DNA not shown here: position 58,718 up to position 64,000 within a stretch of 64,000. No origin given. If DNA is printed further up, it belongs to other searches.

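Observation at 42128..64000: Single uninterrupted ORF of more than 7,290 codons encoding a giant modular protein of unrecognised family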

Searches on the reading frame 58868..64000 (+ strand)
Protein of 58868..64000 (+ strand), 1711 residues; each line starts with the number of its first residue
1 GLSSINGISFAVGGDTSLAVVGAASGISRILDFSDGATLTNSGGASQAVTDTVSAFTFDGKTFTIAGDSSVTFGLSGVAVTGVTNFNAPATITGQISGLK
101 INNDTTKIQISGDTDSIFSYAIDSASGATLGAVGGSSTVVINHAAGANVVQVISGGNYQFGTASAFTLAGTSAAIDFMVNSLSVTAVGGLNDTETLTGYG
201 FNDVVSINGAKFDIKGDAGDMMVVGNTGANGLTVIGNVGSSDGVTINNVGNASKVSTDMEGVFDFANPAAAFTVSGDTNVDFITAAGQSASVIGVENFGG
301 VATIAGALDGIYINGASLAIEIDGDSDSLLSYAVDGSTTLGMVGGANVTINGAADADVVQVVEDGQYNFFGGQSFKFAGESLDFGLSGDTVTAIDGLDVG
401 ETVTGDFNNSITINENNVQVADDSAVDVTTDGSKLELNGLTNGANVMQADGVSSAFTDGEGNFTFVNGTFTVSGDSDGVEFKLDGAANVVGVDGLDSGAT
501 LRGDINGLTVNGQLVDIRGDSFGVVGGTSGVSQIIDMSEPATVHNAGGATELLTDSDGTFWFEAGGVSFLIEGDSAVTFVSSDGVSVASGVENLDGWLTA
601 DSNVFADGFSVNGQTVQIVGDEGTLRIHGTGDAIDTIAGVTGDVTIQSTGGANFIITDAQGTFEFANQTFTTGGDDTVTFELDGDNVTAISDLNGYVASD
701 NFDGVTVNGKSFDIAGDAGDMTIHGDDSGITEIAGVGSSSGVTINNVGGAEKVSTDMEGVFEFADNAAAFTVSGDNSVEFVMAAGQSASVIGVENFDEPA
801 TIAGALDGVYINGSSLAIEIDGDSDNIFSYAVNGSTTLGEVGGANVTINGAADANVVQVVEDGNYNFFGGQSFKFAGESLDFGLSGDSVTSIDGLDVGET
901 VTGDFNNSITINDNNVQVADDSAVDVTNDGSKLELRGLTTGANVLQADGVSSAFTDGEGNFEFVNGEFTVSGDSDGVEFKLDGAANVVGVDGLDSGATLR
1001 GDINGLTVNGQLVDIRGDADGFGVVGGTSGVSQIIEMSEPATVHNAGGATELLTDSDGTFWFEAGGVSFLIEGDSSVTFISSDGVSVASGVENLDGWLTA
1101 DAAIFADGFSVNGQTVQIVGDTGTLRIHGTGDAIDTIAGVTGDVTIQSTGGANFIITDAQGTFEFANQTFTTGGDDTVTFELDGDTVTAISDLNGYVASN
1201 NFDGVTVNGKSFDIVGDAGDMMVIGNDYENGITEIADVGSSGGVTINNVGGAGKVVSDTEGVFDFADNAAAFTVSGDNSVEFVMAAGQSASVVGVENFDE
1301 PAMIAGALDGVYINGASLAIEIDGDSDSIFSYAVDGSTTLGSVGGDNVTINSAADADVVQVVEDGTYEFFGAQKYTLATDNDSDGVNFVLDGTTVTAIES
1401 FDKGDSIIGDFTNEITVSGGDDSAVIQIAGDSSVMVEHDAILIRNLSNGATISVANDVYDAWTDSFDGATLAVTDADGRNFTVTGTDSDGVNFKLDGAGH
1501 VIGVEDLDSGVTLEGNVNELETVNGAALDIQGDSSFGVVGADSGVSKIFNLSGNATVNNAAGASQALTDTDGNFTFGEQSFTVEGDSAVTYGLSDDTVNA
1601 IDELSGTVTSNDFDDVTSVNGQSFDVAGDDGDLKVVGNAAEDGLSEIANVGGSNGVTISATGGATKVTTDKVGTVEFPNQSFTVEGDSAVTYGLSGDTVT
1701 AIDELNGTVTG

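Call 5: search_protein_families(library=pfam, proteins=[window:58868-64000:+], max_evalue=1)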
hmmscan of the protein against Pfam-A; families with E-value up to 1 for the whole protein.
window:58868-64000:+ (1711 aa): 6 families
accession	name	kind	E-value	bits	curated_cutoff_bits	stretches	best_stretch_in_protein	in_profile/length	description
PF19417.4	RnlA_toxin_N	-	0.0014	19.3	24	0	1318-1351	41-75/82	RNase LS, bacterial toxin N-terminal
PF18565.7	Glyco_hydro2_C5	-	0.012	15.9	32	1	1470-1528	21-76/103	Glycoside hydrolase family 2 C-terminal domain 5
PF24351.1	DUF7511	-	0.019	14.9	27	0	588-607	23-42/47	Domain of unknown function (DUF7511)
PF07615.16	Ykof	-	0.04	14.9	21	0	808-831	31-54/81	YKOF-related Family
PF14164.11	YqzH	-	0.15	12.5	30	0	1350-1370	42-62/64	YqzH-like protein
PF12454.13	Ecm33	-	0.57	10.8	23.2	0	1342-1357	22-37/40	GPI-anchored cell wall organization protein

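Call 6: search_protein_families(library=ncbifam, proteins=[window:58868-64000:+], max_evalue=1)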
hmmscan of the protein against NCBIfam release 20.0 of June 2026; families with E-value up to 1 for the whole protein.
window:58868-64000:+ (1711 aa): 3 families
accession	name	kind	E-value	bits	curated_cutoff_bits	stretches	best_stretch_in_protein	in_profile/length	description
TIGR02412.1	pepN_strep_liv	equivalog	0.024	13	591.2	0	915-964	59-111/832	aminopeptidase N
NF002694.0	PRK02487.1-3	equivalog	0.04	13.5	311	0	1314-1338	41-65/171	heme-degrading domain-containing protein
NF033439.1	small_mem_YoeI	equivalog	0.65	10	33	0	767-778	8-19/20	membrane protein YoeI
